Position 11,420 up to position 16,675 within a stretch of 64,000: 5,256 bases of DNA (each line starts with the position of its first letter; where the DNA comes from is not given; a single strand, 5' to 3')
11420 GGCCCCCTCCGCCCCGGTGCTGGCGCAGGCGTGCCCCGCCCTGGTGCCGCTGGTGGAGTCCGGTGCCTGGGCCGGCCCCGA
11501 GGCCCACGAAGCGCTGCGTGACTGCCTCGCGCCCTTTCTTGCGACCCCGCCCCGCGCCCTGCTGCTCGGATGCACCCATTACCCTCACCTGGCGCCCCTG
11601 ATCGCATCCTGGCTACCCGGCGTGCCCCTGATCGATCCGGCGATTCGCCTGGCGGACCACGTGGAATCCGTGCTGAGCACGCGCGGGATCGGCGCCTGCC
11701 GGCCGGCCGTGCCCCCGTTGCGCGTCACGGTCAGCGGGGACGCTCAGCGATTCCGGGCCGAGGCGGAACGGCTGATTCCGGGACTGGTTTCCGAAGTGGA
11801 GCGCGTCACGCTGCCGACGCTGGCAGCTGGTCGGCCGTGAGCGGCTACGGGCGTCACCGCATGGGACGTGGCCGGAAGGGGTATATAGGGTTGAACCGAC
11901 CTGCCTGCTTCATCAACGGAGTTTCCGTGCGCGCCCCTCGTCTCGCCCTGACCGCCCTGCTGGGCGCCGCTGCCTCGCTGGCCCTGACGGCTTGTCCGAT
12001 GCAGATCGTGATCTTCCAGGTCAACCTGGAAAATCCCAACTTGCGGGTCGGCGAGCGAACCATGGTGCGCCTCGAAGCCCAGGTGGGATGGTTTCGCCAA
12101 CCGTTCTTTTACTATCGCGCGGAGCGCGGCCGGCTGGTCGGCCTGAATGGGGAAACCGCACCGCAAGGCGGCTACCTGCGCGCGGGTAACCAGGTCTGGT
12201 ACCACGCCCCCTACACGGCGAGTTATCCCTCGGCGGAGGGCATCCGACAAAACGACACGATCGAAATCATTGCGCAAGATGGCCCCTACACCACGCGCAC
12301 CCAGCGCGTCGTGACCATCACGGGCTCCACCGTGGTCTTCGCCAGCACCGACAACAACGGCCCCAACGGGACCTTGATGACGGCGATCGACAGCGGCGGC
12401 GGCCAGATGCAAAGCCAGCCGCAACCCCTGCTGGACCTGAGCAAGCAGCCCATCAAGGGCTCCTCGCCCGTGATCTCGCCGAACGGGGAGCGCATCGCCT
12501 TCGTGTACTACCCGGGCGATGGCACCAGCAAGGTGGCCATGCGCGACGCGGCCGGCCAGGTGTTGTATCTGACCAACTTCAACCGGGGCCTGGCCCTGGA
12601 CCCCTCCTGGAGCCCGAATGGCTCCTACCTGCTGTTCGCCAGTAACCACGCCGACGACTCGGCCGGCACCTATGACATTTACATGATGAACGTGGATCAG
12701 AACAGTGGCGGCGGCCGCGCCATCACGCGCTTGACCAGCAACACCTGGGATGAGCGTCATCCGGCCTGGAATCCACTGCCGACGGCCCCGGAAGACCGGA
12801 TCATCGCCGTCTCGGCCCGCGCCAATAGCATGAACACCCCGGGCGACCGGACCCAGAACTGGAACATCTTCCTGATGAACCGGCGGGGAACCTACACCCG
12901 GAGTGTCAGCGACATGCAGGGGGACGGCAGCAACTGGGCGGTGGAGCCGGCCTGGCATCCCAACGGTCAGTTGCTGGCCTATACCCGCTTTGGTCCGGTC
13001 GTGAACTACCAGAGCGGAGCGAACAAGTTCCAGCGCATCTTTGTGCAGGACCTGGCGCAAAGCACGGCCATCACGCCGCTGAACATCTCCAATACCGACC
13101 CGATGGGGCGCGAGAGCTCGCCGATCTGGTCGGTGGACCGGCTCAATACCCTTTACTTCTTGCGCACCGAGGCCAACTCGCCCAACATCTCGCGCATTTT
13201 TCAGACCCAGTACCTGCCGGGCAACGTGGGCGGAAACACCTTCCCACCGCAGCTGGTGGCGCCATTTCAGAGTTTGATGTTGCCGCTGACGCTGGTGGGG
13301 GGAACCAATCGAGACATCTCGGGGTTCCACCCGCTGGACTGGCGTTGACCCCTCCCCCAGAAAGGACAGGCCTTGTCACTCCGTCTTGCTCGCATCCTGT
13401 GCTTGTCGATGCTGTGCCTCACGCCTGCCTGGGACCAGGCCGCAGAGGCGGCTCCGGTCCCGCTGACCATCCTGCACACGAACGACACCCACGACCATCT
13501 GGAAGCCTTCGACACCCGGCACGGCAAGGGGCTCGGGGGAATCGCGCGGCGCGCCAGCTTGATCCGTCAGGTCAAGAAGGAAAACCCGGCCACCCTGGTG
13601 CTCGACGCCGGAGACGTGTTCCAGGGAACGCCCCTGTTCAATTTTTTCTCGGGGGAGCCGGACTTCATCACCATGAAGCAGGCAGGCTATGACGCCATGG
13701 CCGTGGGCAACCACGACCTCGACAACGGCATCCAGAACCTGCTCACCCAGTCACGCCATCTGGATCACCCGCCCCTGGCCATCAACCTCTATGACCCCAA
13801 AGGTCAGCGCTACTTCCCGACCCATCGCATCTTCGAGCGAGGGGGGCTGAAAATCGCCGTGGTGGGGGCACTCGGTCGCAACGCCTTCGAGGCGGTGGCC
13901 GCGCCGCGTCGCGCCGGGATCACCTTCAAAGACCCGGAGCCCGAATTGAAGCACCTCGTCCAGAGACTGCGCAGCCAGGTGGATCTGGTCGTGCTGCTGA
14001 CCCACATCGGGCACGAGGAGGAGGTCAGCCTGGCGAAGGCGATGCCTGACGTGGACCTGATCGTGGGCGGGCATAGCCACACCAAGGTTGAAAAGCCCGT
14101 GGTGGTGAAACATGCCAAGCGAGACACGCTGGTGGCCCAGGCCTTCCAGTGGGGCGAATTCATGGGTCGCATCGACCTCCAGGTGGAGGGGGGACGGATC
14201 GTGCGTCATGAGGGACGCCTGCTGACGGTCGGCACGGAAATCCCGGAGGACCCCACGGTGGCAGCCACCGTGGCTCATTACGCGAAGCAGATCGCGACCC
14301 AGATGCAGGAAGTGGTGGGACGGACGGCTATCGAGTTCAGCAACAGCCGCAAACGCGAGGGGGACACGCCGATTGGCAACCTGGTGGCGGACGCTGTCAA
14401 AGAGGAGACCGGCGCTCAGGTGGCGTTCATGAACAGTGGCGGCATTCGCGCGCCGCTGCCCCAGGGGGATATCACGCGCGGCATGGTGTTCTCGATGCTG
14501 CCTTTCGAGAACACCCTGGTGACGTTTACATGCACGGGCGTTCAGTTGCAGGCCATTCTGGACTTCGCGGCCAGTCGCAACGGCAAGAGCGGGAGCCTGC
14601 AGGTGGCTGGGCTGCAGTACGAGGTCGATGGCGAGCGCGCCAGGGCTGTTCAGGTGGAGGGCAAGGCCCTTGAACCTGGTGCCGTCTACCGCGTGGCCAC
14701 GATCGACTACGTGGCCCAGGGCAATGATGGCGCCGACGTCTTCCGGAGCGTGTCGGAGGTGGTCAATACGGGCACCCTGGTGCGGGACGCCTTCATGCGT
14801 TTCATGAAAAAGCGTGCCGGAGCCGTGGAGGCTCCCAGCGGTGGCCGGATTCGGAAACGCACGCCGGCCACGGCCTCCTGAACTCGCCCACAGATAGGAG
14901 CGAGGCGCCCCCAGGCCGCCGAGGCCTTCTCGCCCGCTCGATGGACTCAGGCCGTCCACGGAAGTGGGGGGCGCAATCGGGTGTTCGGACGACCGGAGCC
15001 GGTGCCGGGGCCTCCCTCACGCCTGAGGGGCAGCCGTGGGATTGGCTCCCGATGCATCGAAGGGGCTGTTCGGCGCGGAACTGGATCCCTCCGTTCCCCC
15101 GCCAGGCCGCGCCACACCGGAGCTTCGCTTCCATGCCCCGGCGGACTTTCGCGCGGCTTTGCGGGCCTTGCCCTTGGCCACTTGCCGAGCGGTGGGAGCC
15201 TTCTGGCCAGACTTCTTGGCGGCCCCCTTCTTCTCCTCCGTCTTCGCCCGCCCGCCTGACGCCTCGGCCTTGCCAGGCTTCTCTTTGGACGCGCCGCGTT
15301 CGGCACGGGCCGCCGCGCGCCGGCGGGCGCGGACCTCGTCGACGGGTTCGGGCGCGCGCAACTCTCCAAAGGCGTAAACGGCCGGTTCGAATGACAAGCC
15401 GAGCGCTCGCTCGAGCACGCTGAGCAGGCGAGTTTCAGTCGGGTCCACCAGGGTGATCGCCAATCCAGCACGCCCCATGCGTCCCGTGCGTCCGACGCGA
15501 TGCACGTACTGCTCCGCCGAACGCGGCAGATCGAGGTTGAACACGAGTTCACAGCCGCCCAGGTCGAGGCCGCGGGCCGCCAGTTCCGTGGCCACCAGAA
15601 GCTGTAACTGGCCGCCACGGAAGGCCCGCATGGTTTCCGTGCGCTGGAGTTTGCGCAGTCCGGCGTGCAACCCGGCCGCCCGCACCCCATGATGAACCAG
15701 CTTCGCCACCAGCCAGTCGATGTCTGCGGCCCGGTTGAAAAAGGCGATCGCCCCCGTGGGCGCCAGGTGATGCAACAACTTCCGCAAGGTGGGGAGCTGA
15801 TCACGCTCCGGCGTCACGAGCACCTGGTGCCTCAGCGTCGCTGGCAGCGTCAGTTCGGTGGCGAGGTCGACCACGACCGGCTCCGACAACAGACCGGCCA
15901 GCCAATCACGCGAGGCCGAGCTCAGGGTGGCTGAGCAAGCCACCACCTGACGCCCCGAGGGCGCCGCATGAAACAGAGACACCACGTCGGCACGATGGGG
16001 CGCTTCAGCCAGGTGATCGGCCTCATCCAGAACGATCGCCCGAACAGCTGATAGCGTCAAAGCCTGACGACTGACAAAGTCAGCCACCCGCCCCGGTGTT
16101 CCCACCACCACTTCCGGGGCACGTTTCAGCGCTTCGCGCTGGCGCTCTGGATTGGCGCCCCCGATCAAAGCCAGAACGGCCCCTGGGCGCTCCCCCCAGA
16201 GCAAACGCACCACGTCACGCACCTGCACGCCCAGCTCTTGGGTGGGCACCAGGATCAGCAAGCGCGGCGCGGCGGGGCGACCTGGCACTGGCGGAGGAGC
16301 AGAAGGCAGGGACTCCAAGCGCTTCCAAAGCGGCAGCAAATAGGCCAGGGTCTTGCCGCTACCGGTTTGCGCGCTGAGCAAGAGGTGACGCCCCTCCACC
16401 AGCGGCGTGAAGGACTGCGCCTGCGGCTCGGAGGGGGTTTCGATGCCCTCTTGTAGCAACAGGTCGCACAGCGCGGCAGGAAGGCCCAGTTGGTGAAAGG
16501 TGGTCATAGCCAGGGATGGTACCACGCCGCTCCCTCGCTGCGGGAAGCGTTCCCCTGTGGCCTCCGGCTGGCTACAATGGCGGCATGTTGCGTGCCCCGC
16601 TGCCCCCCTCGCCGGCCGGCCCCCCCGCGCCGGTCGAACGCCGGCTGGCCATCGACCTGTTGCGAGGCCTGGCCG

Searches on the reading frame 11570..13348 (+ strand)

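Call 70: search_protein_families(library=pfam, proteins=[window:11570-13348:+], max_evalue=0.00001)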
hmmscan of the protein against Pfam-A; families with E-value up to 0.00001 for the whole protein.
window:11570-13348:+ (592 aa): 1 family
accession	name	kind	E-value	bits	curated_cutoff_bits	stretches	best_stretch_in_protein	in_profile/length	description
PF07676.18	PD40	-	1.1e-14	54.3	20.9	1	341-372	10-38/38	WD40-like Beta Propeller Repeat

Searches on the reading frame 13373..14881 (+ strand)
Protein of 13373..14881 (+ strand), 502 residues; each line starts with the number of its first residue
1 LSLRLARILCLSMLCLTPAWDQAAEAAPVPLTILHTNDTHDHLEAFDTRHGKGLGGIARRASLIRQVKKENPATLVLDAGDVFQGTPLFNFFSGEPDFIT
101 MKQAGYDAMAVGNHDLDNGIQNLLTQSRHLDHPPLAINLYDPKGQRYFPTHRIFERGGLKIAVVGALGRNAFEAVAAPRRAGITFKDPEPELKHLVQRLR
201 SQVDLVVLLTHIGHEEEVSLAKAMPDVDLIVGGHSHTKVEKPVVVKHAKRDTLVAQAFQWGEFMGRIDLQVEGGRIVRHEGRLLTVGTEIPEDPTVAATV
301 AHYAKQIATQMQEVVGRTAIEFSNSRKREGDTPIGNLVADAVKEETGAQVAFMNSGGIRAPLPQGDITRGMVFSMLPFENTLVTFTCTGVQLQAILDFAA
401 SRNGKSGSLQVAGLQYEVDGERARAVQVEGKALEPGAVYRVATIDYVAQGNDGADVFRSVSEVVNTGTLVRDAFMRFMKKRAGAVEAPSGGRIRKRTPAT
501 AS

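Call 71: search_protein_families(library=pfam, proteins=[window:13373-14881:+], max_evalue=0.00001)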
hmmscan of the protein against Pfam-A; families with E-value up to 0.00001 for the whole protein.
window:13373-14881:+ (502 aa): 3 families
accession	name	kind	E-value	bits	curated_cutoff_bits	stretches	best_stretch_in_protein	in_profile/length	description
PF02872.23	5_nucleotid_C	-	2.7e-38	132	23.6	1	314-457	1-156/158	5'-nucleotidase, C-terminal domain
PF00149.33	Metallophos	-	1.7e-15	58.4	21.5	1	32-237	2-190/191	Calcineurin-like phosphoesterase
PF09587.15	PGA_cap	-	4.5e-08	33.3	27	1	79-237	53-232/255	Bacterial capsule synthesis protein PGA_cap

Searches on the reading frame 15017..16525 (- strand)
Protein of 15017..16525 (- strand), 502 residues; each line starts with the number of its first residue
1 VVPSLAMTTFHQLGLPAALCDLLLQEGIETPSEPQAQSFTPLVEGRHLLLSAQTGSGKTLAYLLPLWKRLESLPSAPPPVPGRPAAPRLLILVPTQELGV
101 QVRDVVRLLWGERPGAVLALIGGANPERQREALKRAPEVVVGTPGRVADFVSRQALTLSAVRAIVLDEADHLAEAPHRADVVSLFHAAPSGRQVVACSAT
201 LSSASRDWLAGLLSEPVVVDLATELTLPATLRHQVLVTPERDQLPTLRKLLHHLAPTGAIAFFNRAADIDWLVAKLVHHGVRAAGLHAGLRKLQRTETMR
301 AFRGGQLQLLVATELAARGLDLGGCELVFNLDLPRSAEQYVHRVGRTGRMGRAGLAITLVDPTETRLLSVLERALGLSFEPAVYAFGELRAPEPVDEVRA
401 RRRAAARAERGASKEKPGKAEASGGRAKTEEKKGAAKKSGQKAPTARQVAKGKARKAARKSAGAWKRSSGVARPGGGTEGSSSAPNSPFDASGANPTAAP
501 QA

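Call 71: search_protein_families(library=pfam, proteins=[window:15017-16525:-], max_evalue=0.00001)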
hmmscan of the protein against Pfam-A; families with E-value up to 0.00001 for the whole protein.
window:15017-16525:- (502 aa): 2 families
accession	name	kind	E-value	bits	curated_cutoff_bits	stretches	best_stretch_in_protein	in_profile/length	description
PF00270.35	DEAD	-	1.3e-33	116.6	26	1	33-204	2-163/167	DEAD/DEAH box helicase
PF00271.37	Helicase_C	-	5.4e-23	81.8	23.5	1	245-351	4-110/110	Helicase conserved C-terminal domain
